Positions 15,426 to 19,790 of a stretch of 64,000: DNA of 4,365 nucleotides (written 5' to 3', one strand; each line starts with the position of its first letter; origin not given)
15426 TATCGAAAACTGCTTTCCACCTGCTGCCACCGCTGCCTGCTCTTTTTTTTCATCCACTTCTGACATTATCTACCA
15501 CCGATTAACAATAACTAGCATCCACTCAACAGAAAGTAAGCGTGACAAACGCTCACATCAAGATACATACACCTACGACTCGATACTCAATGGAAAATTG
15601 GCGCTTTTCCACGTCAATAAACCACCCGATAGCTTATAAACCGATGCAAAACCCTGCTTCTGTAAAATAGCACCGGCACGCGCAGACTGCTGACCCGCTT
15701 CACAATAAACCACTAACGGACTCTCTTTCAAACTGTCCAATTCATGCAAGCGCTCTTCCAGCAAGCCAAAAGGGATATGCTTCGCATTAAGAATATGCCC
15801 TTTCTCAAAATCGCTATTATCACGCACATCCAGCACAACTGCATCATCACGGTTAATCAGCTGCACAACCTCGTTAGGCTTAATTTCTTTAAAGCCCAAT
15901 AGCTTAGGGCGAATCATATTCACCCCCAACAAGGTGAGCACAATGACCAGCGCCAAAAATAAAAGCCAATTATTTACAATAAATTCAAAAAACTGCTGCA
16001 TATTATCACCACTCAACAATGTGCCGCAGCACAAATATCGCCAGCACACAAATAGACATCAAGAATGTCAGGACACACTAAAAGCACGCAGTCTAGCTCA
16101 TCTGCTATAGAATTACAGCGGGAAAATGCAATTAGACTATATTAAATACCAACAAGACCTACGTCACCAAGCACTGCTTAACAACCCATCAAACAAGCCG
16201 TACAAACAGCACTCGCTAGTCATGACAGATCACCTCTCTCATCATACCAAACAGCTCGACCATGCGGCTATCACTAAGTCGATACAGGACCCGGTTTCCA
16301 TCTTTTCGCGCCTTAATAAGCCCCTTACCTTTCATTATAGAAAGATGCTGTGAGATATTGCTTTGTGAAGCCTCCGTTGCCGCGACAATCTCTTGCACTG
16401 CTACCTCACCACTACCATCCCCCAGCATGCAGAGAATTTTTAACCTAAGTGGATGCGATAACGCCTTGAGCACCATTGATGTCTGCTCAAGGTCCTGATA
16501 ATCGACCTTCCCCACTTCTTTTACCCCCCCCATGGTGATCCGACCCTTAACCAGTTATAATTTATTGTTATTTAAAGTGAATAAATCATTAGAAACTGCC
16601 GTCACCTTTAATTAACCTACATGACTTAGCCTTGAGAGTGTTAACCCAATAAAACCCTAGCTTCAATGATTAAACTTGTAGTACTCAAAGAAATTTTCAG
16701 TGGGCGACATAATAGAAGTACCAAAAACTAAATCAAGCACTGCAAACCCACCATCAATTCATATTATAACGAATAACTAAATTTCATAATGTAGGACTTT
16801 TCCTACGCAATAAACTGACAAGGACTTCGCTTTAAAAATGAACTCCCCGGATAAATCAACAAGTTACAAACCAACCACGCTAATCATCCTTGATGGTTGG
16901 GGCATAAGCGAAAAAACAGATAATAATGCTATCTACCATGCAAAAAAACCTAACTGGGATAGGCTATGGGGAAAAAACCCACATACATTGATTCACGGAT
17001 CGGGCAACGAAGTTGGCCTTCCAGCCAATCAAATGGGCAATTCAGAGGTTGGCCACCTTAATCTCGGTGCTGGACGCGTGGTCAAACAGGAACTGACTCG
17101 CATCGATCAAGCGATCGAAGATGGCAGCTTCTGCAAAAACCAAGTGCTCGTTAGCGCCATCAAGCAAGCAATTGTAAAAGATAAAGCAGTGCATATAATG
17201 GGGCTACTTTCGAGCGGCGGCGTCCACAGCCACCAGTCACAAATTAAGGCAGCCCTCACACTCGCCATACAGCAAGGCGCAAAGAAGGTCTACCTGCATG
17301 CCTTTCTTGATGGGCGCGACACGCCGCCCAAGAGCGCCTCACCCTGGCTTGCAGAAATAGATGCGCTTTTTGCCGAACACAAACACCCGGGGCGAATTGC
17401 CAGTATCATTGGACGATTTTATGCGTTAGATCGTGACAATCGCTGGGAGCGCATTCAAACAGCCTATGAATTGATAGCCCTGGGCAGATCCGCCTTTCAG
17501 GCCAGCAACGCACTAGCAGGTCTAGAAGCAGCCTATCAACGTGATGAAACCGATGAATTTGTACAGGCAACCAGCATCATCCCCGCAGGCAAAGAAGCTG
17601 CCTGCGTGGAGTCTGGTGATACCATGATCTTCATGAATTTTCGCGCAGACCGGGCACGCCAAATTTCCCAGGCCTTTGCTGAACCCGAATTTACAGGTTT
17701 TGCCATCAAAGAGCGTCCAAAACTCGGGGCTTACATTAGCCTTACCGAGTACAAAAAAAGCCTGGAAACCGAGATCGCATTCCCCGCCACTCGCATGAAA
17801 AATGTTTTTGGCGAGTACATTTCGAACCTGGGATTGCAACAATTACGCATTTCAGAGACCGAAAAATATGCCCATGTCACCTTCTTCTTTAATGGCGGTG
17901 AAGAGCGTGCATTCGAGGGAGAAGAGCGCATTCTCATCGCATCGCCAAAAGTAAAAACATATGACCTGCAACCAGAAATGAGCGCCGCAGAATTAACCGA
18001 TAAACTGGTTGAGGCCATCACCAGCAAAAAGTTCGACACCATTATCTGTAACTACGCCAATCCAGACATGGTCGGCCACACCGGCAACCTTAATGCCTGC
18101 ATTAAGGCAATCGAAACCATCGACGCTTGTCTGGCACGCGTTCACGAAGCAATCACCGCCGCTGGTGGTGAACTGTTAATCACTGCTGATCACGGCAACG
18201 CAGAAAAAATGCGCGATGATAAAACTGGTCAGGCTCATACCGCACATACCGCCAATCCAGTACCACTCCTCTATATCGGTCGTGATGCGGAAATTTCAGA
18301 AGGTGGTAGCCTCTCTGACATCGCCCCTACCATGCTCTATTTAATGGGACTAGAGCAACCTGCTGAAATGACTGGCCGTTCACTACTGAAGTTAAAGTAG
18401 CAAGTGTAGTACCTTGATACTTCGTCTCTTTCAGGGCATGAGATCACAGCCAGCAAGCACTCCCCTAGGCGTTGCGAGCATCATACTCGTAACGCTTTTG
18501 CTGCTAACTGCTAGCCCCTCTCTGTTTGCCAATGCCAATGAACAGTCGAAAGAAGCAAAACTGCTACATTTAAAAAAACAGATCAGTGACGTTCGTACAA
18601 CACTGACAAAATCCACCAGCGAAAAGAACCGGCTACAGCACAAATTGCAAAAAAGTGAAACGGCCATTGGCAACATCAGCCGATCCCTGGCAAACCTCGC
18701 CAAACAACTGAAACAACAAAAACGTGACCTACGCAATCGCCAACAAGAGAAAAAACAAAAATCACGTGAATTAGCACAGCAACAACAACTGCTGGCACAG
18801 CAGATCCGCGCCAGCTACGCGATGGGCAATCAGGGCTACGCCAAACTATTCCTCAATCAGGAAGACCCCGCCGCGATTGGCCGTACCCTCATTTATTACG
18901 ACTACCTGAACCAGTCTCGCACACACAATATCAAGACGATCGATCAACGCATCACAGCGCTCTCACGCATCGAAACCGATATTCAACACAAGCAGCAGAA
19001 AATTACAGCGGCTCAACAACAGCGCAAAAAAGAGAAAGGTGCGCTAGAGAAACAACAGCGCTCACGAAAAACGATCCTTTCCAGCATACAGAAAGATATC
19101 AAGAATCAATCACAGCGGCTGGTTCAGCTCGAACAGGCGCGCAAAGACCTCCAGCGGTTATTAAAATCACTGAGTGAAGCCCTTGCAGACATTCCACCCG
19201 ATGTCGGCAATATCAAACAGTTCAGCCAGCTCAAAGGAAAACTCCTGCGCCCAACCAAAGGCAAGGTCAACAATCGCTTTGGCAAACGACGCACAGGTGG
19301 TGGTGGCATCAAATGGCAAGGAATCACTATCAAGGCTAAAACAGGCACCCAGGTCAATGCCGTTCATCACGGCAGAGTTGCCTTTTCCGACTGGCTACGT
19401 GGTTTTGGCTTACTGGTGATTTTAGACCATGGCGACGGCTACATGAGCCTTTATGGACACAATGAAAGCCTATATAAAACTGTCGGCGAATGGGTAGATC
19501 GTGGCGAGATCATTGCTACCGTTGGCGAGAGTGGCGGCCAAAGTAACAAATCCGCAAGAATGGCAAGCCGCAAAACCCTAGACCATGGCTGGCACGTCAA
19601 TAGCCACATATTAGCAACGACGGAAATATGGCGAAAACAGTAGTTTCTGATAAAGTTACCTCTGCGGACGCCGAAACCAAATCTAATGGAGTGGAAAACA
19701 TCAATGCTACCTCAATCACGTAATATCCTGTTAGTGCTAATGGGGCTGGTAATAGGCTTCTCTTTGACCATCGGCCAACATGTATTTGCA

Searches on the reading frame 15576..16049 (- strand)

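Call 36: search_protein_families(library=pfam, proteins=[window:15576-16049:-], max_evalue=0.0001)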
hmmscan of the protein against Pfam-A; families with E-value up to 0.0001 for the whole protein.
window:15576-16049:- (158 aa): 1 family
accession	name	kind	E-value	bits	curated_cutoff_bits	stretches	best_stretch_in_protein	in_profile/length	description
PF00581.25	Rhodanese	-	3.7e-20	72.7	22.2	1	58-149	2-101/102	Rhodanese-like domain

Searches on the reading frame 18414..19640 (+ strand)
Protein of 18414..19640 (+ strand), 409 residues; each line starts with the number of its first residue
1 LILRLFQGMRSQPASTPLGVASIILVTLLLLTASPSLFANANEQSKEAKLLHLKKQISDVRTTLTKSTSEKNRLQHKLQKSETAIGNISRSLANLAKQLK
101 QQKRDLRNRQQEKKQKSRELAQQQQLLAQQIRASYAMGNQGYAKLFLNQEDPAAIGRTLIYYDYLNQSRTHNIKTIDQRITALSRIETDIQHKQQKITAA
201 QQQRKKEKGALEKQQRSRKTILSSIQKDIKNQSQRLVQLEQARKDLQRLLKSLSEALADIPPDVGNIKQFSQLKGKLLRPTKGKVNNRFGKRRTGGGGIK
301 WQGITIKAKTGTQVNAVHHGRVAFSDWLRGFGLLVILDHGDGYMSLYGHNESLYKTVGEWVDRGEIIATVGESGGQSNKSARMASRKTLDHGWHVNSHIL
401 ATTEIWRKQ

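Call 38: search_protein_families(library=pfam, proteins=[window:18414-19640:+], max_evalue=0.001)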
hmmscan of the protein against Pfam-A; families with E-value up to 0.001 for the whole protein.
window:18414-19640:+ (409 aa): 2 families
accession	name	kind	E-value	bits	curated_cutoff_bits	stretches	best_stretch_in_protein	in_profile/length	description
PF01551.29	Peptidase_M23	-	1.7e-21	76.7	28.7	1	301-378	3-80/96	Peptidase family M23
PF06785.16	UPF0242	-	5.2e-06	27.1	33.5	1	20-132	45-160/194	Uncharacterised protein family (UPF0242) N-terminus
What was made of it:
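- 18414..19643 (+): envC-like M23 peptidase gene with a 16-nt deletion at 19547/19548. The native C-terminus (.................*, 19550-19603) is now out of frame. Pfam M23 matches only positions 3-80 of 96 (call 38).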
